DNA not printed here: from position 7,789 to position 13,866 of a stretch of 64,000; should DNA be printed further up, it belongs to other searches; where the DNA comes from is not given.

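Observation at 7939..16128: Cytoplasmic AAA+ ATPase carrying Ig-like domains, 12 bp upstream of a 1925-aa repetitive surface protein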

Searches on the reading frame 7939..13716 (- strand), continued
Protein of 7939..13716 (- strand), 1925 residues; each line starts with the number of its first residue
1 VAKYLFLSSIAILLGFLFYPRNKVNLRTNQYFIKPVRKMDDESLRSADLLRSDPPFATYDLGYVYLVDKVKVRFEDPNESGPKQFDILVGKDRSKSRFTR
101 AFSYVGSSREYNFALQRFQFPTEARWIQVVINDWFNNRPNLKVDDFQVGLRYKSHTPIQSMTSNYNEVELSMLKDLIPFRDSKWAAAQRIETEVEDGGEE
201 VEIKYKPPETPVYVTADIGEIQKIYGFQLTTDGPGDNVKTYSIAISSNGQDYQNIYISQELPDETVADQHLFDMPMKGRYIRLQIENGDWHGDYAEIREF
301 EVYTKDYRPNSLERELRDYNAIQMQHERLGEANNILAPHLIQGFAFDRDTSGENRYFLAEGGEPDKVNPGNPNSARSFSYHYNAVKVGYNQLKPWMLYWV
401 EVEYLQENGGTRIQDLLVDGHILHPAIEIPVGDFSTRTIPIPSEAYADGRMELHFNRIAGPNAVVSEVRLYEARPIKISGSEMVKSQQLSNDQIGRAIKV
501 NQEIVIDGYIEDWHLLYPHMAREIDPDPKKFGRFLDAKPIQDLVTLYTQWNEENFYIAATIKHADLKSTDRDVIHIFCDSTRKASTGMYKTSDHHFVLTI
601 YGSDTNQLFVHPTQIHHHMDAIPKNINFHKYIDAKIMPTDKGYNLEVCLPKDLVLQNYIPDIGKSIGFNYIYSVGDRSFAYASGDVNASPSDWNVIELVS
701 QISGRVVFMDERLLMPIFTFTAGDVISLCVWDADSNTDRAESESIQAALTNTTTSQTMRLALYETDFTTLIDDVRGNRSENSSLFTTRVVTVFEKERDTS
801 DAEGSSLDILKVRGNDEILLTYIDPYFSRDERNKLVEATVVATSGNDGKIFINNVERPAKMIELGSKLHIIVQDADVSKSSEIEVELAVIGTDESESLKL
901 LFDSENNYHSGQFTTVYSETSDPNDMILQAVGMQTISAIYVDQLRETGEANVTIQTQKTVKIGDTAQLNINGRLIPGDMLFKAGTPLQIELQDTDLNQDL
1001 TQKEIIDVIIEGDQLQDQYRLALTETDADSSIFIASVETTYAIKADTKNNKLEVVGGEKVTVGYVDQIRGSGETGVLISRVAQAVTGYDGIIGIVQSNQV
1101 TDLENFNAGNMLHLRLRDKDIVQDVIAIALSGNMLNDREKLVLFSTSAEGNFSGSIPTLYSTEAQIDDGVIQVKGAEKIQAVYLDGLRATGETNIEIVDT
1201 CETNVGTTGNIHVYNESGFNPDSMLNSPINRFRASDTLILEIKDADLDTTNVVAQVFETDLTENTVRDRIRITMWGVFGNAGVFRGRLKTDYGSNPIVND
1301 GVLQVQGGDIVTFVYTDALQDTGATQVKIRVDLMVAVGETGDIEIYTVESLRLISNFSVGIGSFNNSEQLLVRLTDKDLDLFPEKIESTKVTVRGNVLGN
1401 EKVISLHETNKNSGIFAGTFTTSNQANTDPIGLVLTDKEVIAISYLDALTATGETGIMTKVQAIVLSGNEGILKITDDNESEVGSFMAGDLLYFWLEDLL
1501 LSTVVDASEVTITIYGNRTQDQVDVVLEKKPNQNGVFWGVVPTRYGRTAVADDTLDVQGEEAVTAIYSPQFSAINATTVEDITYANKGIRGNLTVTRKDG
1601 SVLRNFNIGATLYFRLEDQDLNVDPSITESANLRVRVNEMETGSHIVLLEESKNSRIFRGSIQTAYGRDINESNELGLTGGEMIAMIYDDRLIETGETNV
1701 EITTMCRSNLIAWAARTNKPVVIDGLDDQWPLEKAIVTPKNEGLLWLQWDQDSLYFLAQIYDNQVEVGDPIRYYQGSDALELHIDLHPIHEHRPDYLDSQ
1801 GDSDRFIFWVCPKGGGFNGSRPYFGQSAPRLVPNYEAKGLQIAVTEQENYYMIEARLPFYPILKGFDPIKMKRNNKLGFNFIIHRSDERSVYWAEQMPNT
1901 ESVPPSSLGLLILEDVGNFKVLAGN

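Call 26: find_encoding_contigs(protein=P0221, flank=8000, max_places=2)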
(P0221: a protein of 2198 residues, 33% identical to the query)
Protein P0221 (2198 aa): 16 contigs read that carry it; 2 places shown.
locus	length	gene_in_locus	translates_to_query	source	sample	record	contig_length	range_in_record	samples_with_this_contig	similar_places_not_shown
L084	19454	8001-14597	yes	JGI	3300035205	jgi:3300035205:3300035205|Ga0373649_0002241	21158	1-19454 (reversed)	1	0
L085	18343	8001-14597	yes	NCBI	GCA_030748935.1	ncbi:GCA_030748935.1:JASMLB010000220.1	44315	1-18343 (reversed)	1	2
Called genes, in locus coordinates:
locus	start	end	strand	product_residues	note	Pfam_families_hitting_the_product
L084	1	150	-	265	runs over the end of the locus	PF00227:Proteasome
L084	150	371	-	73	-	-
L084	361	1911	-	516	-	PF03136:Pup_ligase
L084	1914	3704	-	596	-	PF17758:Prot_ATP_ID_OB_N, PF16450:Prot_ATP_ID_OB_C, PF00004:AAA, PF00910:RNA_helicase (weak), PF13191:AAA_16 (faint)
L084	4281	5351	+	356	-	PF01408:GFO_IDH_MocA, PF22725:GFO_IDH_MocA_C3 (weak), PF02894:GFO_IDH_MocA_C (weak)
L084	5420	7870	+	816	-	PF00004:AAA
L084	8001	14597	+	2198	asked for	PF00754:F5_F8_type_C (faint), PF22633:F5_F8_type_C_2 (faint), PF06452:CBM9_1 (faint)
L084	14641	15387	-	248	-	PF00300:His_Phos_1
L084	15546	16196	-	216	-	PF01209:Ubie_methyltran, PF05175:MTS, PF13489:Methyltransf_23, PF12847:Methyltransf_18 (weak), PF13847:Methyltransf_31, PF08241:Methyltransf_11, PF08242:Methyltransf_12, PF13649:Methyltransf_25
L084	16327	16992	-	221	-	PF06283:ThuA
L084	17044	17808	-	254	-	-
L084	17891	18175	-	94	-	-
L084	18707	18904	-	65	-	-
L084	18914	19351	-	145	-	-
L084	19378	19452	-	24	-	?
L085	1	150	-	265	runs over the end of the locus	PF00227:Proteasome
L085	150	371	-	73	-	-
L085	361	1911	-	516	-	PF03136:Pup_ligase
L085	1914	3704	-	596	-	PF17758:Prot_ATP_ID_OB_N, PF16450:Prot_ATP_ID_OB_C, PF00004:AAA, PF00910:RNA_helicase (weak), PF13191:AAA_16 (faint)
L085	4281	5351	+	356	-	PF01408:GFO_IDH_MocA, PF22725:GFO_IDH_MocA_C3 (weak), PF02894:GFO_IDH_MocA_C (weak)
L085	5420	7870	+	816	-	PF00004:AAA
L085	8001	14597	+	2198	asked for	PF00754:F5_F8_type_C (faint), PF22633:F5_F8_type_C_2 (faint), PF06452:CBM9_1 (faint)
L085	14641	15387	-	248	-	PF00300:His_Phos_1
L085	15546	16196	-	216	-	PF01209:Ubie_methyltran, PF05175:MTS, PF13489:Methyltransf_23, PF12847:Methyltransf_18 (weak), PF13847:Methyltransf_31, PF08241:Methyltransf_11, PF08242:Methyltransf_12, PF13649:Methyltransf_25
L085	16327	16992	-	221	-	PF06283:ThuA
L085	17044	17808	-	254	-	-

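Call 64: find_encoding_contigs(protein=P0230, flank=5000, max_places=1)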
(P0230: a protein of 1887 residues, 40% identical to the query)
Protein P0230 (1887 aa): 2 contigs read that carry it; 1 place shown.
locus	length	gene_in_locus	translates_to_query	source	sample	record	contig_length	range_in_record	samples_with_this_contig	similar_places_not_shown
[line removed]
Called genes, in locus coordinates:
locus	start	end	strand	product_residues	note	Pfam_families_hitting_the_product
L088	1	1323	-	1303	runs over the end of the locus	PF13360:PQQ_2, PF13570:Beta-prop_ACSF4, PF13360:PQQ_2 (weak), PF13649:Methyltransf_25, PF13847:Methyltransf_31, PF08241:Methyltransf_11, PF13360:PQQ_2, PF11721:Malectin, +2 more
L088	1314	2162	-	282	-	PF01261:AP_endonuc_2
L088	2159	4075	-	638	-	-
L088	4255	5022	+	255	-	PF02146:SIR2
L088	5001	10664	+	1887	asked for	PF00754:F5_F8_type_C (weak), PF06452:CBM9_1 (weak)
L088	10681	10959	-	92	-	PF12441:CopG_antitoxin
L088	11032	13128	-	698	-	PF07494:Reg_prop (faint)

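Call 65: find_encoding_contigs(protein=P0239, flank=5000, max_places=1)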
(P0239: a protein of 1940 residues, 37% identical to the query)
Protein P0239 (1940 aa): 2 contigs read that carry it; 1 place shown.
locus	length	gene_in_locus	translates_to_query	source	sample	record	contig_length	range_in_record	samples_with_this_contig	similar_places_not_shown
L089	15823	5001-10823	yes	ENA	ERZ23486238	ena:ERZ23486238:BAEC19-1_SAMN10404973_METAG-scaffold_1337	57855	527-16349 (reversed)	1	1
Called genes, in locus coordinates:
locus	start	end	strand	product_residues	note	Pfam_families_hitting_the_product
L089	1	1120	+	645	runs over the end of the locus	PF00754:F5_F8_type_C, PF22633:F5_F8_type_C_2, PF13585:CHU_C (weak), PF13860:FlgD_ig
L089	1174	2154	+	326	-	-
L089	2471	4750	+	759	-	-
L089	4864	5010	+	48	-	-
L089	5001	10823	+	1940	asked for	PF00754:F5_F8_type_C, PF06452:CBM9_1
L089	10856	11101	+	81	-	-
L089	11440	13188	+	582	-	PF00082:Peptidase_S8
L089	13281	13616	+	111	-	-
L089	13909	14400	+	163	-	-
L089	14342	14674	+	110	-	PF09394:Inhibitor_I42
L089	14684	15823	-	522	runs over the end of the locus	PF00672:HAMP, PF00512:HisKA, PF02518:HATPase_c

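Call 66: find_encoding_contigs(protein=P0232, flank=5000, max_places=1)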
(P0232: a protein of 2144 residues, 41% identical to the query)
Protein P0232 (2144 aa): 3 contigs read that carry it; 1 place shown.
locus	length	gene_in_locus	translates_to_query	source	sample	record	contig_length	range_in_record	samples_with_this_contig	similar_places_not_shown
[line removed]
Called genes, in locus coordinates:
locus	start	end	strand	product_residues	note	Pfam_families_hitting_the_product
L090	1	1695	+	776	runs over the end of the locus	PF08308:PEGA (faint), PF13750:Big_3_3 (faint), PF07495:Y_Y_Y (weak), PF24421:Ig_J (faint), PF19077:Big_13 (weak), PF07495:Y_Y_Y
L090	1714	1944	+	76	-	-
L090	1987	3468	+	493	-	PF00478:IMPDH, PF00571:CBS, PF01070:FMN_dh, PF03060:NMO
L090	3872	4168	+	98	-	-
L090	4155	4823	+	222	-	PF08843:AbiEii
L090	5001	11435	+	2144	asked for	PF22633:F5_F8_type_C_2 (faint), PF00754:F5_F8_type_C, PF06452:CBM9_1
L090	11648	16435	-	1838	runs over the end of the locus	PF25778:DUF7948, PF06739:SBBP, PF01833:TIG, PF16179:RHD_dimer (faint), PF20144:TIG_SUH (faint), PF01833:TIG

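Call 67: find_encoding_contigs(protein=P0193, flank=5000, max_places=1)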
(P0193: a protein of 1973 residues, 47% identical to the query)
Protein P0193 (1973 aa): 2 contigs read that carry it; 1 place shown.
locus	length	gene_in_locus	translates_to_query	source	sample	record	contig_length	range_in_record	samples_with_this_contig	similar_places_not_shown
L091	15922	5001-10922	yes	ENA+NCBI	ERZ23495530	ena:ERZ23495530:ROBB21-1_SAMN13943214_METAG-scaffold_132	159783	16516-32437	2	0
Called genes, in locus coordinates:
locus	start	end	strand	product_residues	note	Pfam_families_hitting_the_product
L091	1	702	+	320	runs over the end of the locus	PF00092:VWA, PF13519:VWA_2, PF13768:VWA_3 (weak)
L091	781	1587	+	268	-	PF13428:TPR_14 (faint), PF00515:TPR_1 (faint), PF07719:TPR_2 (faint), PF13176:TPR_7 (faint), PF13181:TPR_8 (faint), PF13374:TPR_10 (faint), PF13414:TPR_11 (weak), PF13432:TPR_16 (weak), +1 more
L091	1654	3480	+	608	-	PF13584:BatD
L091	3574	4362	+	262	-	PF07719:TPR_2 (faint), PF13176:TPR_7 (faint), PF13181:TPR_8 (faint), PF13428:TPR_14 (faint), PF13432:TPR_16 (faint), PF13414:TPR_11 (faint), PF00515:TPR_1 (weak)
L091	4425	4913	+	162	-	PF01467:CTP_transf_like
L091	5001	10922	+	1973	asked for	PF22633:F5_F8_type_C_2 (faint), PF00754:F5_F8_type_C, PF06452:CBM9_1 (weak)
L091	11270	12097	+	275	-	-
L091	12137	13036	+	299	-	-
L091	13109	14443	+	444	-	PF00092:VWA (faint)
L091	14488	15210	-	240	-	PF00702:Hydrolase, PF13419:HAD_2, PF13242:Hydrolase_like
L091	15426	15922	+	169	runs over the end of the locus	PF01467:CTP_transf_like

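Call 74: search_protein_families(library=phrogs, proteins=[window:7939-13716:-], max_evalue=0.001)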
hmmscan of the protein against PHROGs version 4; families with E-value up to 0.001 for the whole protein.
window:7939-13716:- (1925 aa): 0 families

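Call 75: search_protein_families(library=padloc, proteins=[window:7939-13716:-], max_evalue=0.001)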
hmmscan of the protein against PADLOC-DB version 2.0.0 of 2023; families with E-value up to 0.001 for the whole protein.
window:7939-13716:- (1925 aa): 0 families
